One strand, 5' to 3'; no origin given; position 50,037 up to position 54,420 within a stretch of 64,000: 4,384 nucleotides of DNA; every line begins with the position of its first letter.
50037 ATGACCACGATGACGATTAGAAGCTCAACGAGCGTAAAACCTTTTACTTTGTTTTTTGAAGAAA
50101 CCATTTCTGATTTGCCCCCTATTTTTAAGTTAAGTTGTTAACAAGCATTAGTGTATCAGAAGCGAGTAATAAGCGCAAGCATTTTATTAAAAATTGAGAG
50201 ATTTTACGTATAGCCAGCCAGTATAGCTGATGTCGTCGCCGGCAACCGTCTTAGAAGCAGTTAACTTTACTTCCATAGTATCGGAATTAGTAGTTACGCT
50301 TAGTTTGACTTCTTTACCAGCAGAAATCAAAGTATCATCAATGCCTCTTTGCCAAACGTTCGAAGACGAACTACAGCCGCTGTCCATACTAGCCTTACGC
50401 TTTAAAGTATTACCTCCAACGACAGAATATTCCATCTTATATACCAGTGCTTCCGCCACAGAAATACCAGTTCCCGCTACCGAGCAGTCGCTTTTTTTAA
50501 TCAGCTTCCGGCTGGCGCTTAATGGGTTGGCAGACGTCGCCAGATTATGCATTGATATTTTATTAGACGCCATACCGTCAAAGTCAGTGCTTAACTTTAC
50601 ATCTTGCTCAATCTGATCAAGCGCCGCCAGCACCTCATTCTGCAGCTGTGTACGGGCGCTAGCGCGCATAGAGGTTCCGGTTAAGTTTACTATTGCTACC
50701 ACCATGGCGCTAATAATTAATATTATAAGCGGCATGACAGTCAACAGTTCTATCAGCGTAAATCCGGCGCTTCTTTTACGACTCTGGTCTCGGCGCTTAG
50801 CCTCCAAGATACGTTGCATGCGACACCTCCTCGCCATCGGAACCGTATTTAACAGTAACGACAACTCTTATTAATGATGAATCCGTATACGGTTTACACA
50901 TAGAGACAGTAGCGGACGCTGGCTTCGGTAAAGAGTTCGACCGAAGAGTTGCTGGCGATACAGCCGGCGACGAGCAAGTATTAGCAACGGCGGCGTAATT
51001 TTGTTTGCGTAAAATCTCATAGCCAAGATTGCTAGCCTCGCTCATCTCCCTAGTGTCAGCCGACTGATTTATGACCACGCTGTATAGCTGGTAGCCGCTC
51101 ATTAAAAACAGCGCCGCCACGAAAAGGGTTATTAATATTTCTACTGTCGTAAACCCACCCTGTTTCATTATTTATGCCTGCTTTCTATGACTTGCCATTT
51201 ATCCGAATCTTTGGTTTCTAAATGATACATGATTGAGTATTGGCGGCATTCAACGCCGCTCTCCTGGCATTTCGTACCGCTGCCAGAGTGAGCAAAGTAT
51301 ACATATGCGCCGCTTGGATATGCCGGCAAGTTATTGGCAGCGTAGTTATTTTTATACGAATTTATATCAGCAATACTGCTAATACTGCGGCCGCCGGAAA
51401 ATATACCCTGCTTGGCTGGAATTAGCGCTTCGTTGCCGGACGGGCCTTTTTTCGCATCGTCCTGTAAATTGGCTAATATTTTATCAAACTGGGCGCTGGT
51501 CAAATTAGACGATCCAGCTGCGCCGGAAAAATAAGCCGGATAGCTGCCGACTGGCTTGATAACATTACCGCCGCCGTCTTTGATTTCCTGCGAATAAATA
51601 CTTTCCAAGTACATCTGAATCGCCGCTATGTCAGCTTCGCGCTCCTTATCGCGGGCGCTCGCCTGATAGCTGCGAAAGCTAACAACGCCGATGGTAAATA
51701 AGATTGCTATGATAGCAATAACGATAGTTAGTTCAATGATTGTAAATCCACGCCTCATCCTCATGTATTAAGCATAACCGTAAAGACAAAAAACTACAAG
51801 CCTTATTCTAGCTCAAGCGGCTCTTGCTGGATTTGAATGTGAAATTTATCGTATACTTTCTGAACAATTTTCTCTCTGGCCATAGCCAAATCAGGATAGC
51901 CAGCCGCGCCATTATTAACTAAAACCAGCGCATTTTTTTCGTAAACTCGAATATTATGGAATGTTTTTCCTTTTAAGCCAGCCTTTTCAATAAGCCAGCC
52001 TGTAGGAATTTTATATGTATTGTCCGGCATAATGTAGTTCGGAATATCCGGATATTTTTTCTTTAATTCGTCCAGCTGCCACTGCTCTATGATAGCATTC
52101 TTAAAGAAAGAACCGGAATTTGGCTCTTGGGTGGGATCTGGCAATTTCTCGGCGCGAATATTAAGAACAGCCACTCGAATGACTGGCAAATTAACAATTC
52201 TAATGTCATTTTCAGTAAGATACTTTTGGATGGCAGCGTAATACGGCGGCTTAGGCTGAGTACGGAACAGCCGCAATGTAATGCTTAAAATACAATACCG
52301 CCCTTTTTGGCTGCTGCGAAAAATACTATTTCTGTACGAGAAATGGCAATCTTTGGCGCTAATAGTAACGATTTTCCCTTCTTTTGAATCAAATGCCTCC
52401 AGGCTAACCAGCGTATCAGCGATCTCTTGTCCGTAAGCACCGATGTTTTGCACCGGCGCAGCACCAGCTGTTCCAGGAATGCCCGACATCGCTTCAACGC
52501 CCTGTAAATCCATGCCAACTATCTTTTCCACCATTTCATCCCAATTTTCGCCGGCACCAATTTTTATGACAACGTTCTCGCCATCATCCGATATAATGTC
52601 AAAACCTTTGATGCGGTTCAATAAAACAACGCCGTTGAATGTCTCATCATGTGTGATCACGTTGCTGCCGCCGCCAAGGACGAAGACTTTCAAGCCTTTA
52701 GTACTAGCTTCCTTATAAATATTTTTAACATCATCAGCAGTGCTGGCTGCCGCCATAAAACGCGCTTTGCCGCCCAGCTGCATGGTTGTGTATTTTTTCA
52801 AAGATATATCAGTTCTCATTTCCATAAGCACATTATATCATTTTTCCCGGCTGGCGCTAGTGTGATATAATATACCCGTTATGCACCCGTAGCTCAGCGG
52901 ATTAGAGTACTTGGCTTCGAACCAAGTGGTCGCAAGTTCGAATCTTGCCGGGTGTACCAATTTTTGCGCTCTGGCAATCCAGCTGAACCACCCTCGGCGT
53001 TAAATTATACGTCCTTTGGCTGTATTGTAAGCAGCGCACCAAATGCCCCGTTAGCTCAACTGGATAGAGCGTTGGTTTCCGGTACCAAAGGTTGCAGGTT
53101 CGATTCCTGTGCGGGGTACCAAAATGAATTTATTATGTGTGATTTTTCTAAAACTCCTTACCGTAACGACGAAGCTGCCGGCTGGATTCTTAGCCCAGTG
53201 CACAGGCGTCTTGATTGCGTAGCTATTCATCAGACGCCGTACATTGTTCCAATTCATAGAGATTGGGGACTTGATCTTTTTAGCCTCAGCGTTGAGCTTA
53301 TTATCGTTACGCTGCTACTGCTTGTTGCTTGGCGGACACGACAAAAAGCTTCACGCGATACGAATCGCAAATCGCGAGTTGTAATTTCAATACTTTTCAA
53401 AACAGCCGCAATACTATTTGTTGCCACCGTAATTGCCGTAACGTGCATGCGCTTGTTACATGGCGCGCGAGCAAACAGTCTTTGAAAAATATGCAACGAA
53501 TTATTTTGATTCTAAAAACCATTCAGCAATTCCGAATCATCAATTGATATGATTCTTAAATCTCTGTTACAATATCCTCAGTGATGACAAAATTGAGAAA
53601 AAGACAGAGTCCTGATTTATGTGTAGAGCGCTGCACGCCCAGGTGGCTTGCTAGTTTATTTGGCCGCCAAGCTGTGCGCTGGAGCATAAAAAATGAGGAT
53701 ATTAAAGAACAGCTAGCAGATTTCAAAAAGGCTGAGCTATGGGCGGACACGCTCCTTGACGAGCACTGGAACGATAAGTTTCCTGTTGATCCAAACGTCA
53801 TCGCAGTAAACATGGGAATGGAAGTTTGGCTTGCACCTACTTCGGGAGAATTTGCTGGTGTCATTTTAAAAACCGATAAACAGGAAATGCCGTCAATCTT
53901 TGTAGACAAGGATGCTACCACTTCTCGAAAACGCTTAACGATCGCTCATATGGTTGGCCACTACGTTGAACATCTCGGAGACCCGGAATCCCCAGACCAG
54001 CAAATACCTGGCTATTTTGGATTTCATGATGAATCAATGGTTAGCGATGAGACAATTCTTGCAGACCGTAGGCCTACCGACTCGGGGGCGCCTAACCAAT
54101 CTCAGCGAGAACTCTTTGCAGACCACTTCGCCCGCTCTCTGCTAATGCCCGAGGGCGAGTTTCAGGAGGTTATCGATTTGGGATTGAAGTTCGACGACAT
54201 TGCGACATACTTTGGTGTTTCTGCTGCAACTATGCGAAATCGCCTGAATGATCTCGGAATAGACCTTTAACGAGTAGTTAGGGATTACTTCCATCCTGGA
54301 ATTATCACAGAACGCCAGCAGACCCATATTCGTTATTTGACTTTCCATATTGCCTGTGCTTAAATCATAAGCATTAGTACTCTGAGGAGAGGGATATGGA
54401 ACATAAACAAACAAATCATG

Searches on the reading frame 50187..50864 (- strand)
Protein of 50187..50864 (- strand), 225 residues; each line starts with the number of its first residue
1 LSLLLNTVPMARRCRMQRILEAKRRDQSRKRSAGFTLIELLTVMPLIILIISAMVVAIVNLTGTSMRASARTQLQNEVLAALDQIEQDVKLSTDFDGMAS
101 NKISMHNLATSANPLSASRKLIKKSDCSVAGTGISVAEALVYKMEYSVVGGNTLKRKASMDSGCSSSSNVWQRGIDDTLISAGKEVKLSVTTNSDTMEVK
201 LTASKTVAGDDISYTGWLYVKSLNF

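Call 17: search_protein_families(library=pfam, proteins=[window:50187-50864:-], max_evalue=0.1)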
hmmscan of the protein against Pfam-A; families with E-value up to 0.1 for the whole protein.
window:50187-50864:- (225 aa): 1 family
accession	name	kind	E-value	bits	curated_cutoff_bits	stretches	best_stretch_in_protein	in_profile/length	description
PF07963.17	N_methyl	-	0.065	13.3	21.2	0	29-44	1-16/27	Prokaryotic N-terminal methylation motif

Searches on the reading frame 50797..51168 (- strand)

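Call 17: search_protein_families(library=pfam, proteins=[window:50797-51168:-], max_evalue=0.1)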
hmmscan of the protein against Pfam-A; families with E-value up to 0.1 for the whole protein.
window:50797-51168:- (123 aa): 1 family
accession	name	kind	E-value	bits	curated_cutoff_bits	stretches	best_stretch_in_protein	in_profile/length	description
PF07963.17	N_methyl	-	0.018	15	21.2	1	1-24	2-25/27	Prokaryotic N-terminal methylation motif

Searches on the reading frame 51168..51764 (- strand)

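Call 17: search_protein_families(library=pfam, proteins=[window:51168-51764:-], max_evalue=0.1)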
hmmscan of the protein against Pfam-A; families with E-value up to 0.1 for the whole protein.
window:51168-51764:- (198 aa): 1 family
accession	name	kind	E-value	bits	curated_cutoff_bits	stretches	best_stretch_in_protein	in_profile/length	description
PF07963.17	N_methyl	-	2.4e-06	27.3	21.2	1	1-25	1-25/27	Prokaryotic N-terminal methylation motif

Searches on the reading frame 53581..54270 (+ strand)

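Call 17: search_protein_families(library=pfam, proteins=[window:53581-54270:+], max_evalue=0.1)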
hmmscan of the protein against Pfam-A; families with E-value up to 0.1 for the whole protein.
window:53581-54270:+ (229 aa): 2 families
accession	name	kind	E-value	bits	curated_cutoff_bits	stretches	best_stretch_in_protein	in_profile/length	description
PF06114.19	Peptidase_M78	-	3.3e-13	49.9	22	1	90-223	15-123/123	IrrE N-terminal-like domain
PF08281.18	Sigma70_r4_2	-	0.02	15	25.7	1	201-222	26-47/54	Sigma-70, region 4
